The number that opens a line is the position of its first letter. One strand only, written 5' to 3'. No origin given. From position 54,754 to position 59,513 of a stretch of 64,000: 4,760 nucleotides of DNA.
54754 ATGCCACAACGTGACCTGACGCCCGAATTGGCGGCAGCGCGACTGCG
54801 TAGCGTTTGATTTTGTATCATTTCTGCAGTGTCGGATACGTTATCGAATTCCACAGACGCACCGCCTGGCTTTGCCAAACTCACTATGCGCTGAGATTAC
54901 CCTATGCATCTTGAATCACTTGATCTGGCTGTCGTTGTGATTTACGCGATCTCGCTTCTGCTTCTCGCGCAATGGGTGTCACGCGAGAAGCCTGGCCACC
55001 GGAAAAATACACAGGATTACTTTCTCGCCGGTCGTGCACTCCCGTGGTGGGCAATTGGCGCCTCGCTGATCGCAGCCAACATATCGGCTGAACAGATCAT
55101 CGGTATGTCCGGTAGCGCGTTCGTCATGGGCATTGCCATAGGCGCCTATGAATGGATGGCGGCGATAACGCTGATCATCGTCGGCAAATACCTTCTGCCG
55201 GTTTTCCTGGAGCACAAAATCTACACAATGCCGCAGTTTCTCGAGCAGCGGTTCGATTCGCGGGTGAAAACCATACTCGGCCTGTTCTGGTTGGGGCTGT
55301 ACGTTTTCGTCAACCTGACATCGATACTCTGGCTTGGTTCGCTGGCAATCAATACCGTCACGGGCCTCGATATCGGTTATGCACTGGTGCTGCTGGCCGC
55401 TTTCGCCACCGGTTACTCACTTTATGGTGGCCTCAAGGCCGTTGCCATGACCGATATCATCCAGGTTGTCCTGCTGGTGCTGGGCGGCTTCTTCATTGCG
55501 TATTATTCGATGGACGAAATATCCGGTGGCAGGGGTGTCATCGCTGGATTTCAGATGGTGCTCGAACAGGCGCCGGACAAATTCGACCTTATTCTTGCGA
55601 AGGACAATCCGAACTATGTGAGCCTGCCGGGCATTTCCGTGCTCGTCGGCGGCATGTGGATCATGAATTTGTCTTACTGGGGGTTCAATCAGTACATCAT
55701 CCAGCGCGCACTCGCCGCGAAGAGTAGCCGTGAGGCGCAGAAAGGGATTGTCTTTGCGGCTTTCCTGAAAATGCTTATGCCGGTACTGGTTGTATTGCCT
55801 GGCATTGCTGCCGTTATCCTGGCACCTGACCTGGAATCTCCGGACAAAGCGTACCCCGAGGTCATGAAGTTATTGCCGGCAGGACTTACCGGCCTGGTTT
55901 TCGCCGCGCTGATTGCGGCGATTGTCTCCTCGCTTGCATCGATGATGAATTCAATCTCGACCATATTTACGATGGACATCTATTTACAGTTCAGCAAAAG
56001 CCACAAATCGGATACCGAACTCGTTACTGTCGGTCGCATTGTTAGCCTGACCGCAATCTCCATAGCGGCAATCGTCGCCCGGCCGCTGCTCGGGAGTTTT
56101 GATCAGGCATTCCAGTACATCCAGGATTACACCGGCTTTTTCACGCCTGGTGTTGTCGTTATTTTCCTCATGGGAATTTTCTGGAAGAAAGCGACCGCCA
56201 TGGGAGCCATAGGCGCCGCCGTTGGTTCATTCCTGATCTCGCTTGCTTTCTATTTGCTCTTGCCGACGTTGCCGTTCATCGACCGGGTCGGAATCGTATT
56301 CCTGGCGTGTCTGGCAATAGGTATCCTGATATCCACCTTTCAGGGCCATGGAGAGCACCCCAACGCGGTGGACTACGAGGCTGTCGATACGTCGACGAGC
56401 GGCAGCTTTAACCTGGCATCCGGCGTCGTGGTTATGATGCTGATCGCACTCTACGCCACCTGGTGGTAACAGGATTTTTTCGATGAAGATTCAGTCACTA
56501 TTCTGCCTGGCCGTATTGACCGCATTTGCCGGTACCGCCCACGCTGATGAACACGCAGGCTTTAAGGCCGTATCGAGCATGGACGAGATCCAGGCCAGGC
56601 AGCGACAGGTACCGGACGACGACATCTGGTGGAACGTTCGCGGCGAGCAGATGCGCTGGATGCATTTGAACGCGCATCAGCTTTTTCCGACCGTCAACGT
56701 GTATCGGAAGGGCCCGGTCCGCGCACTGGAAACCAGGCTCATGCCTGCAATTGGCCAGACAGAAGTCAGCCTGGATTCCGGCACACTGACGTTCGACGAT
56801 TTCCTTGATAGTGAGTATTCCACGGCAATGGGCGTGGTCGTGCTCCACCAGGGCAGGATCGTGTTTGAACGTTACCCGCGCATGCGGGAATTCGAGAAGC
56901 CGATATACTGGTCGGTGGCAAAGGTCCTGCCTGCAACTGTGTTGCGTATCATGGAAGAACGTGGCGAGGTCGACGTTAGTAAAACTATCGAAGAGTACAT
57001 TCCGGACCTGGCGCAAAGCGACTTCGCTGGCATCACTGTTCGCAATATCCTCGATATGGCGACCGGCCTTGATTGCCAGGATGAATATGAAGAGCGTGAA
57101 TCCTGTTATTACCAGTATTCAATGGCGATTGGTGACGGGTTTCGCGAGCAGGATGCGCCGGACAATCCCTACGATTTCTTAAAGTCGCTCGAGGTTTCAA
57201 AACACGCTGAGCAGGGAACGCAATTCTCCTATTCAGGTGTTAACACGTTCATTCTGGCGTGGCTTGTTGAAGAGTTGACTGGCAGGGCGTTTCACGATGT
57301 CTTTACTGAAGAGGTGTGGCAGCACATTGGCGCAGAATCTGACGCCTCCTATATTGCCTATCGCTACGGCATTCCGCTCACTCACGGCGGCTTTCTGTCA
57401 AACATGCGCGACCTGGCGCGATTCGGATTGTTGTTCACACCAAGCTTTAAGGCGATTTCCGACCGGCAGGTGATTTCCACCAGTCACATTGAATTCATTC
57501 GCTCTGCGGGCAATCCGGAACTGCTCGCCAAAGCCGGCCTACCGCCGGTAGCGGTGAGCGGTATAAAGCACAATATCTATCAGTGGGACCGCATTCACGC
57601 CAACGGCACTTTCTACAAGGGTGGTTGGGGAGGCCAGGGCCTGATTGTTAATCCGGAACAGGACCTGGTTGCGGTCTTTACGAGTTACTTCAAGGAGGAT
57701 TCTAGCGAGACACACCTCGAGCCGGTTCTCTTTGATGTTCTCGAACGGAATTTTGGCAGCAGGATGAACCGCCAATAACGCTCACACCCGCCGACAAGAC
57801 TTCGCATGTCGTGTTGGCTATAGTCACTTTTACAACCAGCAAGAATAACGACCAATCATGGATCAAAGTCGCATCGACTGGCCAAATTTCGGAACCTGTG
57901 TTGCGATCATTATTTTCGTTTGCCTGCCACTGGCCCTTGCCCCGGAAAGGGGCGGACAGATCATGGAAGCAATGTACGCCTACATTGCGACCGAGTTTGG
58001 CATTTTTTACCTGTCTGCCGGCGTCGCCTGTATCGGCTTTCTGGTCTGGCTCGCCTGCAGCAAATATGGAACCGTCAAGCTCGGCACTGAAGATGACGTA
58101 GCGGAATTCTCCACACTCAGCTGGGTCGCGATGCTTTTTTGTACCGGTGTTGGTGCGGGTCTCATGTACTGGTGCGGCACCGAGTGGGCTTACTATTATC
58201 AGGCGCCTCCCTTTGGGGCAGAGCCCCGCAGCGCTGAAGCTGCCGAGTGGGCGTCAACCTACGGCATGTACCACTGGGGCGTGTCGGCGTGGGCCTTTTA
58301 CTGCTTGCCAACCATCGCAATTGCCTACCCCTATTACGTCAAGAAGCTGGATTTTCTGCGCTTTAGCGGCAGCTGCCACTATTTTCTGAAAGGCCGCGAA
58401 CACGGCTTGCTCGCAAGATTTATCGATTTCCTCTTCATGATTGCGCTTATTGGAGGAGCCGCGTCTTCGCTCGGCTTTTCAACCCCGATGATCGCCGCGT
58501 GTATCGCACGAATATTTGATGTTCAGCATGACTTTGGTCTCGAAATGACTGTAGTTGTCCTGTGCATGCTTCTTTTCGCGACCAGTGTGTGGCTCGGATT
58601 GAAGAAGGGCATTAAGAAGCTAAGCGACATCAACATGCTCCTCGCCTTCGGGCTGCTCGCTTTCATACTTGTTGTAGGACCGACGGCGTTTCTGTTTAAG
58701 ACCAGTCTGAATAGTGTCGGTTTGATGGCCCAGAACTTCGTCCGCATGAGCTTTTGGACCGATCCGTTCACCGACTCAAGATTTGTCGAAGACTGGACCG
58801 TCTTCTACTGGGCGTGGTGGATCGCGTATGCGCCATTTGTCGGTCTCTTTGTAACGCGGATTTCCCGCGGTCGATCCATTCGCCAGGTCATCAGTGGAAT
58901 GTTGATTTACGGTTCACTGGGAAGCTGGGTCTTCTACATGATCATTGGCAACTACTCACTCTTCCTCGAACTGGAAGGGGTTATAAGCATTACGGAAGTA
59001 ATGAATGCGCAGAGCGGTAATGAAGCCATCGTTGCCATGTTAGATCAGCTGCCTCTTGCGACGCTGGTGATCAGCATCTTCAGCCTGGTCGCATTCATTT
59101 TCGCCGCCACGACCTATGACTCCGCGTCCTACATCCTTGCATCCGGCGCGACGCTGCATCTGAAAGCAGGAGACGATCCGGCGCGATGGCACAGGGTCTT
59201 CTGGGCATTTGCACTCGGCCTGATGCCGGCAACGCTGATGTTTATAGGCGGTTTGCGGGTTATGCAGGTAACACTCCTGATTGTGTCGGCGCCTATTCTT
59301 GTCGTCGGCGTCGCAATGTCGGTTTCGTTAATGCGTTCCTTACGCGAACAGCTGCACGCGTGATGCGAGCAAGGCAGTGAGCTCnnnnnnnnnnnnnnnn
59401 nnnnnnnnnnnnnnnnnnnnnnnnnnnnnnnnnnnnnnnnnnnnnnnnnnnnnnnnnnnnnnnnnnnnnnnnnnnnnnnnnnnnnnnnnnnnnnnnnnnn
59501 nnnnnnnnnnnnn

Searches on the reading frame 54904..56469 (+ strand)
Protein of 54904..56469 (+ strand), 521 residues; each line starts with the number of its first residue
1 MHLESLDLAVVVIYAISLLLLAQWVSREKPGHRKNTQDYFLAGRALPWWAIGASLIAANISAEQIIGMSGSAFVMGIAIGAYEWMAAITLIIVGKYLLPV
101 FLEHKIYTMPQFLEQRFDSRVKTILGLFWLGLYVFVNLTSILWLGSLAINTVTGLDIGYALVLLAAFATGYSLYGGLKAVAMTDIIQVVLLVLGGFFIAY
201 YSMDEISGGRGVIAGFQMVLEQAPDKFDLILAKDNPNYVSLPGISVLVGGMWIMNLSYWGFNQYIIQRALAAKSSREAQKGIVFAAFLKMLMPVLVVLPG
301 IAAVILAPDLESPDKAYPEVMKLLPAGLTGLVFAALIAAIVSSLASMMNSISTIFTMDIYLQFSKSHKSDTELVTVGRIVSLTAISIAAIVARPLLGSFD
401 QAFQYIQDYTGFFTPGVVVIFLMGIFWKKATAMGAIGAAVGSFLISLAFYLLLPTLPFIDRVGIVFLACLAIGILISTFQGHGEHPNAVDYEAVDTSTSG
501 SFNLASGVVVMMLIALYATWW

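Call 63: search_protein_families(library=pfam, proteins=[window:54904-56469:+], max_evalue=0.000001)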
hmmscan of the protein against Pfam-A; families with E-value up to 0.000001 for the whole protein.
window:54904-56469:+ (521 aa): 1 family
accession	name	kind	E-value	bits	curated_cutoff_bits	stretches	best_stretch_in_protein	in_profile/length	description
PF00474.23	SSF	-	8.1e-67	226.3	22.8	1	39-438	1-402/406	Sodium:solute symporter family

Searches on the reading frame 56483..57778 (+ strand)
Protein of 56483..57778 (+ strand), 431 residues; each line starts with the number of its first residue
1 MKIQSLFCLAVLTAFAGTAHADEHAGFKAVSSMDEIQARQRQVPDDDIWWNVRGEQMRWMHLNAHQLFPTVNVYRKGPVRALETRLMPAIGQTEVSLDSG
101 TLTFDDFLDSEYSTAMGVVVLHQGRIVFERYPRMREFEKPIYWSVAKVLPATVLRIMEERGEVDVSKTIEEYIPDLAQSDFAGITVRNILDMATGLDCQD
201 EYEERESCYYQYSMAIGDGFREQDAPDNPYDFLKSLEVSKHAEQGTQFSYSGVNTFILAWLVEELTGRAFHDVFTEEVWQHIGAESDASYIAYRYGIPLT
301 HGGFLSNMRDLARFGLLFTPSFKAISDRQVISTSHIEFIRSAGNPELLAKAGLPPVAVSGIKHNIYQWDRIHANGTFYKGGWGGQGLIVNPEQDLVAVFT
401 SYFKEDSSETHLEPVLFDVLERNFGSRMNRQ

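Call 63: search_protein_families(library=pfam, proteins=[window:56483-57778:+], max_evalue=0.000001)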
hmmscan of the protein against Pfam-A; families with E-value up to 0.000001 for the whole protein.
window:56483-57778:+ (431 aa): 1 family
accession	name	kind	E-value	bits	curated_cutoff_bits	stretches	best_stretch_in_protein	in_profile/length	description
PF00144.29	Beta-lactamase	-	1.3e-27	97.3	27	1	114-401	15-308/329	Beta-lactamase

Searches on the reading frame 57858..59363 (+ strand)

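Call 92: search_protein_families(library=pfam, proteins=[window:57858-59363:+], max_evalue=0.0001)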
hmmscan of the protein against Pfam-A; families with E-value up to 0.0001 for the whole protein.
window:57858-59363:+ (501 aa): 1 family
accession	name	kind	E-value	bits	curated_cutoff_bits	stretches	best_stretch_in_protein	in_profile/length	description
PF02028.23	BCCT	-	5.8e-149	497.1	27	1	13-497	4-484/485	BCCT, betaine/carnitine/choline family transporter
